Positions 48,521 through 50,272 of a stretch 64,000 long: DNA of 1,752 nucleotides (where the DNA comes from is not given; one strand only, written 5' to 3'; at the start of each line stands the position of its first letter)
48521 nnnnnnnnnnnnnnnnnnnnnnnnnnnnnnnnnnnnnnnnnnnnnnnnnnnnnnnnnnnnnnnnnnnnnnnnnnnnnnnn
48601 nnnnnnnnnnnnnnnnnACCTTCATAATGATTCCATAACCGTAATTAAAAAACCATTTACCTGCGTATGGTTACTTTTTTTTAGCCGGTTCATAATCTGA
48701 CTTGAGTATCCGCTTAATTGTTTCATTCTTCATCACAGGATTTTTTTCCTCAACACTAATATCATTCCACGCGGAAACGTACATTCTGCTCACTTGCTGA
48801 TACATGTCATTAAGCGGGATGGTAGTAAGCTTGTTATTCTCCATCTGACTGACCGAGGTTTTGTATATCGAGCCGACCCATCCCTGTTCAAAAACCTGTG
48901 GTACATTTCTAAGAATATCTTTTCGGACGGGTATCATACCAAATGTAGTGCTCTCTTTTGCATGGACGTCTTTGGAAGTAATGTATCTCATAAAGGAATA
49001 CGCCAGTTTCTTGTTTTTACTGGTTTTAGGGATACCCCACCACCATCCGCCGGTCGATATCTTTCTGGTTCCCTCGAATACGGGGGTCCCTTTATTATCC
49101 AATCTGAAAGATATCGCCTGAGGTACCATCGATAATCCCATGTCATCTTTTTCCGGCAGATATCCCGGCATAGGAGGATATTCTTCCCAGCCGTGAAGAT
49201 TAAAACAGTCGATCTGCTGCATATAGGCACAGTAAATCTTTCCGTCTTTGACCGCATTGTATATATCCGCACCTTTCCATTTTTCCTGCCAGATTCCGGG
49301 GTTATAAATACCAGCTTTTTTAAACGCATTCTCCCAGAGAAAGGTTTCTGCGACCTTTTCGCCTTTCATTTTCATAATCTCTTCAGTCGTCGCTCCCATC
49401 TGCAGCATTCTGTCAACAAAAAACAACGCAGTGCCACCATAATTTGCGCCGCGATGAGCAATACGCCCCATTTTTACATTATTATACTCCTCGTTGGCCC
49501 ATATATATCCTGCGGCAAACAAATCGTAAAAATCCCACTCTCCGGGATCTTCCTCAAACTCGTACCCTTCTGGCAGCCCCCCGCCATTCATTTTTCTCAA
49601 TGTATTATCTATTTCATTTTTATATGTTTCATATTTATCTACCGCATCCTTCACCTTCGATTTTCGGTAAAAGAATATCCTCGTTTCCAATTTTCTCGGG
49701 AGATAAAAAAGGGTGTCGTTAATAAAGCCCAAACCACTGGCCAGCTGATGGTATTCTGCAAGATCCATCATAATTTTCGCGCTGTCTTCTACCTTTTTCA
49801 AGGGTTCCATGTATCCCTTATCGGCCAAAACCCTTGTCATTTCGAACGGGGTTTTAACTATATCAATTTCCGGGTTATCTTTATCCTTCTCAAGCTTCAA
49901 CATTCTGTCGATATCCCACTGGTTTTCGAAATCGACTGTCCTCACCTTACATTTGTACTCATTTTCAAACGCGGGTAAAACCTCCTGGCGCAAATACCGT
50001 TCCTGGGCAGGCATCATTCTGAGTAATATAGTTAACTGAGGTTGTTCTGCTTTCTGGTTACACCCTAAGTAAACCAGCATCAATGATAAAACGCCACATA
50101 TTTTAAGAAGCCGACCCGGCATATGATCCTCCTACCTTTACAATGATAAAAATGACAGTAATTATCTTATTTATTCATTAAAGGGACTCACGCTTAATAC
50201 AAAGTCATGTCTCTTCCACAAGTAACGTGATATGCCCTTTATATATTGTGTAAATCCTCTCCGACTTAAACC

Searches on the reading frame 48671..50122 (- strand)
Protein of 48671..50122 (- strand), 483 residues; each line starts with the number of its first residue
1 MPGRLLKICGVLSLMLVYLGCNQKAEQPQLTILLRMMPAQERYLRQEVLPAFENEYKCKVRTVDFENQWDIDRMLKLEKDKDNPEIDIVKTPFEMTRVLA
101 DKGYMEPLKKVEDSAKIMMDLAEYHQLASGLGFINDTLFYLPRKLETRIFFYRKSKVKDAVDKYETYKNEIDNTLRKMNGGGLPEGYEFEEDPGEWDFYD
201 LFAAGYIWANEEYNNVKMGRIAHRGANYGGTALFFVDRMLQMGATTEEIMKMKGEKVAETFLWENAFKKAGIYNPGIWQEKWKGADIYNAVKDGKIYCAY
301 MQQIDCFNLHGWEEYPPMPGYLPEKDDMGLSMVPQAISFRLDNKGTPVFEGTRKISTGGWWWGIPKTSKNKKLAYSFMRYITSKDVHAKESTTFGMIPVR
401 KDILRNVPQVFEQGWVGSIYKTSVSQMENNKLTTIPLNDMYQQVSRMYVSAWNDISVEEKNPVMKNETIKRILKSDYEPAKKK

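Call 59: search_protein_families(library=pfam, proteins=[window:48671-50122:-], max_evalue=0.00001)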
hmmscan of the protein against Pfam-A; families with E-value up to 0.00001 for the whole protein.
window:48671-50122:- (483 aa): 2 families
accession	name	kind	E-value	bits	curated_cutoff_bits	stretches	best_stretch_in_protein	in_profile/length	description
PF13416.11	SBP_bac_8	-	1.6e-19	71.2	27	1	51-404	5-266/279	Bacterial extracellular solute-binding protein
PF01547.30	SBP_bac_1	-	2.5e-08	34.7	26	1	43-386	9-305/307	Bacterial extracellular solute-binding protein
